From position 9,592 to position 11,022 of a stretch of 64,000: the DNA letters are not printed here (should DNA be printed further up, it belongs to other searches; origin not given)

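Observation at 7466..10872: Two-gene virion-protein module present twice in the window (7466..10872 and 51054..54350)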

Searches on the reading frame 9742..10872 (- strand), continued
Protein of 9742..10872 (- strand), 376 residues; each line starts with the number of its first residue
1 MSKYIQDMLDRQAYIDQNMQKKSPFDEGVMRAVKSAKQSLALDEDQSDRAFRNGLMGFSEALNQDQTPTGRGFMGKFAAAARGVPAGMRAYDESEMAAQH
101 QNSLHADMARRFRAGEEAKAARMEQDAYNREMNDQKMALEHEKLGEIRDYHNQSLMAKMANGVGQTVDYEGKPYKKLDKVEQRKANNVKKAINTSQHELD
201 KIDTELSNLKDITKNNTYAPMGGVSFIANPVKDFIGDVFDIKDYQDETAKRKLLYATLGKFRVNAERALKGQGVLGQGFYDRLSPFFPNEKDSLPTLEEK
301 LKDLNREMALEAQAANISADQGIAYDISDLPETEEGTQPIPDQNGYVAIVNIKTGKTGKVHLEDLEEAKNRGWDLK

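Call 49: predict_structure(alignment_id=A1)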
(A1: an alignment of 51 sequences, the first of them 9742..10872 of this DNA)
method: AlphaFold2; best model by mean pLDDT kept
length: 376 residues; sequences in the alignment: 51
mean_pLDDT: 70.1   pTM: 0.44
mean pLDDT of the five models: 70.1, 66.7, 66.4, 65.0, 62.7
residues with pLDDT >= 90: 15; 70-90: 205; 50-70: 77; < 50: 79
segments of 3 or more residues with pLDDT < 50: 18-23, 29-31, 33-92
pLDDT, mean of each block of 10 residues (from residue 1): 62 54 47 45 41 40 35 38 42 49 57 66 76 80 73 58 71 87 87 88 90 77 78 88 88 89 80 62 82 85 88 89 86 58 83 84 84 82
secondary structure, 60 per line:
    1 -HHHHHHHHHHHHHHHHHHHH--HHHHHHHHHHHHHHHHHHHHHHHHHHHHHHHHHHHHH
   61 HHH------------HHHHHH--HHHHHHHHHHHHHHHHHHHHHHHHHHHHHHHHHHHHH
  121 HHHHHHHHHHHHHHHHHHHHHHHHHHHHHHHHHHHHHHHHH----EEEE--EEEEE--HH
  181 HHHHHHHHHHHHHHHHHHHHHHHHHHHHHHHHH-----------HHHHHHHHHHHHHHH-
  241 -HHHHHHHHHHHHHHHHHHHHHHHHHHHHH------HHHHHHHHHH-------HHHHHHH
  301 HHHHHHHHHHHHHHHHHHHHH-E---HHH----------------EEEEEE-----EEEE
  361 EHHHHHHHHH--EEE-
elements in order: H2-21 H24-63 H76-81 H84-161 E166-169 E172-176 H179-213 H225-239 H242-270 H277-286 H294-321 E346-351 E357-361 H362-370 E373-375

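Call 60: fold_search(model_id=the predicted structure, library=pdb)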
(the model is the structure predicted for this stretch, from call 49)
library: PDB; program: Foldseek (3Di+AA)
matches with E <= 10: 301; with E <= 0.001: 0
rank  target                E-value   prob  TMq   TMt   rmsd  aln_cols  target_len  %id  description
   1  8d3f                  1.5e-01  0.20  0.14  0.10  20.4       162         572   14  Crystal structure of human STAT1 in complex with the repeat region from Toxoplasma protein TgIST (released 2022-07-06)
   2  9iga_A                1.9e-01  0.72  0.19  0.15  19.2       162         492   12  Beta-hairpin macrocyclic peptide in complex with STAT1 (released 2026-02-18)
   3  7m33_C                2.5e-01  0.15  0.15  0.11  21.6       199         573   13  The structure of Bacillus subtilis BmrCD in the inward-facing conformation bound to Hoechst-33342 and ATP (released 2022-01-05)
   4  6njs                  2.7e-01  0.20  0.14  0.11  20.5       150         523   10  Stat3 Core in complex with compound SD36 (released 2019-12-04)
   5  6nuq                  3.0e-01  0.47  0.18  0.13  19.9       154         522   10  Stat3 Core in complex with compound SI109 (released 2019-12-04)
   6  9cus_C                3.0e-01  0.13  0.13  0.09  24.1       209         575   10  BmrCD in the outward-facing conformation bound to Hoechsts (released 2025-08-13)
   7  7nuf_A                3.2e-01  0.51  0.17  0.12  17.2       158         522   11  Vaccinia virus protein 018 in complex with STAT1 (released 2021-07-28)
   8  6r2g_A                4.4e-01  0.16  0.14  0.29  18.3       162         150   15  Crystal structure of a single-chain protein mimetic of the gp41 NHR trimer in complex with the synthetic CHR peptide C (released 2019-07-10)
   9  4tql_B                4.4e-01  0.11  0.11  0.16  30.2       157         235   13  Computationally designed three helix bundle (released 2014-10-15)
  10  7nen                  4.7e-01  0.23  0.15  0.28  10.0       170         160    9  Crystal structure of outer surface protein C (OspC) from Borrelia garinii (released 2021-04-07)
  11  4tql_A                4.7e-01  0.13  0.11  0.18  29.5       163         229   15  Computationally designed three helix bundle (released 2014-10-15)
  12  8cih_A                5.0e-01  0.25  0.17  0.31  20.4       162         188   18  Structure of FL CINP (released 2024-02-21)
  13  1bf5_A                5.9e-01  0.41  0.18  0.13  19.8       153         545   12  TYROSINE PHOSPHORYLATED STAT-1/DNA COMPLEX (released 1998-08-12)
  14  7ubt                  6.6e-01  0.11  0.11  0.08  22.9       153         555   12  Stat5a Core in complex with Compound 18 (released 2023-02-15)
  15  8ek4_B                6.9e-01  0.20  0.13  0.33  17.0       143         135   14  De novo designed ice-binding proteins from twist-constrained helices (released 2023-07-12)
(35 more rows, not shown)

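Call 62: search_solved_structures(query=A1, max_evalue=1)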
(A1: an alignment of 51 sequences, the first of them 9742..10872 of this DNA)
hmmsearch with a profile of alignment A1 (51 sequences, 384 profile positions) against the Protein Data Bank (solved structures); distinct sequences matched with E-value up to 1: 1.
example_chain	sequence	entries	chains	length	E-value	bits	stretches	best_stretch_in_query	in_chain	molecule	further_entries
7w5z_D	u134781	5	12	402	0.12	15.3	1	128-200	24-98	SURF1-like protein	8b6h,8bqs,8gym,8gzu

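Call 69: find_encoding_contigs(protein=P0053, flank=10000, max_places=3)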
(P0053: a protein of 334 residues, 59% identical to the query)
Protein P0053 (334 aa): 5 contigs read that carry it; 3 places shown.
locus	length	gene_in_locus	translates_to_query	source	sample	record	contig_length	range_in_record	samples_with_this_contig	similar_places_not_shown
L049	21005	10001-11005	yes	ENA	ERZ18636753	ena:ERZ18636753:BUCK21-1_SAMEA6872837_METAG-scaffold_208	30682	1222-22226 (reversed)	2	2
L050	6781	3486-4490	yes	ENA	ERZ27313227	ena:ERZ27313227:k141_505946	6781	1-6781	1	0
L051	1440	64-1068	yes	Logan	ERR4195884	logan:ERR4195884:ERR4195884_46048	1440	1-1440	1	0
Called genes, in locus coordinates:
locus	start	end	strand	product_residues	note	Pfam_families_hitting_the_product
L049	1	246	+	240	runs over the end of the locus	-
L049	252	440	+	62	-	-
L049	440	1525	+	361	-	-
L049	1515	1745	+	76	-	-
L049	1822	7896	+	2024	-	-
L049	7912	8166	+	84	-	-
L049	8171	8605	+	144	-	-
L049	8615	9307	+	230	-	-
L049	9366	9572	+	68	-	-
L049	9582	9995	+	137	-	-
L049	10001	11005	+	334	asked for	-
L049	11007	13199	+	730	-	-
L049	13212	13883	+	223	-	-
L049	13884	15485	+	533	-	-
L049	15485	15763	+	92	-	-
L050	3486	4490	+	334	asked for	-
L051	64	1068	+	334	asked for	-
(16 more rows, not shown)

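Call 73: search_protein_families(library=pfam, proteins=[L015:11102-13027:+, L017:11156-13750:+, L021:11143-12963:+, L028:4934-6676:+, L039:11202-13871:+, L042:11344-13956:+, L043:11163-13133:+, L022:5361-7538:+, L035:11229-13490:+], max_evalue=0.01)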
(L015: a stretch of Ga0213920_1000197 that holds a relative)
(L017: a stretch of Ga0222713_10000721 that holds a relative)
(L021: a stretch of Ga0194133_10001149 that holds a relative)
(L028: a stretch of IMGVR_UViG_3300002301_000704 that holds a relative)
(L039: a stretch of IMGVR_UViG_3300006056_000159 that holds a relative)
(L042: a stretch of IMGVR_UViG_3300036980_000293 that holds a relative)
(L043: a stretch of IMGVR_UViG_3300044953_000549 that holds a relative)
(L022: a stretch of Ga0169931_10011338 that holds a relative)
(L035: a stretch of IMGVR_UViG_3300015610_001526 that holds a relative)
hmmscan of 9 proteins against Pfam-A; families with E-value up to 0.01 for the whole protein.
L015:11102-13027:+ (641 aa): 0 families

L017:11156-13750:+ (864 aa): 0 families

L021:11143-12963:+ (606 aa): 0 families

L028:4934-6676:+ (580 aa): 0 families

L039:11202-13871:+ (889 aa): 0 families

L042:11344-13956:+ (870 aa): 0 families

L043:11163-13133:+ (656 aa): 1 family
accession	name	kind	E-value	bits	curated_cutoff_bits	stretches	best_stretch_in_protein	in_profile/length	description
PF21398.2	PG_binding_5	-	0.0068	16.8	24.1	0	523-556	5-41/67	Putative peptidoglycan-binding domain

L022:5361-7538:+ (725 aa): 0 families

L035:11229-13490:+ (753 aa): 0 families

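Call 74: search_protein_families(library=phrogs, proteins=[L015:11102-13027:+, L017:11156-13750:+, L021:11143-12963:+, L028:4934-6676:+, L039:11202-13871:+, L042:11344-13956:+, L043:11163-13133:+, L022:5361-7538:+, L035:11229-13490:+], max_evalue=0.01)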
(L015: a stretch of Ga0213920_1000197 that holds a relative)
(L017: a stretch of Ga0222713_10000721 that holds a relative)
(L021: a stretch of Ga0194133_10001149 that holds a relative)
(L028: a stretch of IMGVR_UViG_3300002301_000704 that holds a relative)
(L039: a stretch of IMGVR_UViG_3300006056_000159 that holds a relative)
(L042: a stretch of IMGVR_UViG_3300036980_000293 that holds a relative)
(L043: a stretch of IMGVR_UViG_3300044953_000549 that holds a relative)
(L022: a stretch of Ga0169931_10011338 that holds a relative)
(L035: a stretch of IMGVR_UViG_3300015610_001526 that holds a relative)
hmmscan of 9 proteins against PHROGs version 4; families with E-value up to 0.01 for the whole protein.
L015:11102-13027:+ (641 aa): 0 families

L017:11156-13750:+ (864 aa): 0 families

L021:11143-12963:+ (606 aa): 0 families

L028:4934-6676:+ (580 aa): 0 families

L039:11202-13871:+ (889 aa): 0 families

L042:11344-13956:+ (870 aa): 0 families

L043:11163-13133:+ (656 aa): 0 families

L022:5361-7538:+ (725 aa): 1 family
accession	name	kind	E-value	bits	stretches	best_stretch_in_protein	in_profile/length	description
phrog_2297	-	DNA, RNA and nucleotide metabolism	0.0063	17.8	0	412-474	52-116/163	DNA endonuclease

L035:11229-13490:+ (753 aa): 0 families

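Call 100: search_protein_representatives(alignment_id=A1)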
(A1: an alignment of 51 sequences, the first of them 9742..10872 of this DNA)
Query: 51 sequences, 384 profile positions. Proteins with E-value up to 0.001 (for the whole library): 249; up to 1e-10: 180; up to 1e-30: 82. The best 150 are listed.
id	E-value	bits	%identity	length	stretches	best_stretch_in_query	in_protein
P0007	5.2e-151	520.2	-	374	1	1-382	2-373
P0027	1.6e-127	442.9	-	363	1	4-382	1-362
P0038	6.1e-127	441.0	-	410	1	1-383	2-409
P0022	2.6e-126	438.9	-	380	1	2-380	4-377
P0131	6.9e-123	427.6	-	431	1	1-373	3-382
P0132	1.1e-121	423.7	-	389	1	1-377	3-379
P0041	2.1e-121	422.8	-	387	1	4-382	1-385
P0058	3.0e-115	402.5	-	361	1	4-382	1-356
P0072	4.9e-102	359.0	-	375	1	1-379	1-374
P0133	3.5e-98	346.3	-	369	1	1-347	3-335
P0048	5.4e-98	345.7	-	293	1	1-222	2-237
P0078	2.9e-96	340.0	-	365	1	2-382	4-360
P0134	3.1e-86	307.0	-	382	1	2-381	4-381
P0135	3.5e-79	283.8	-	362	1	20-383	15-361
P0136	8.6e-77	275.9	-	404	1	22-378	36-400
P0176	9.0e-41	157.3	-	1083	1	21-377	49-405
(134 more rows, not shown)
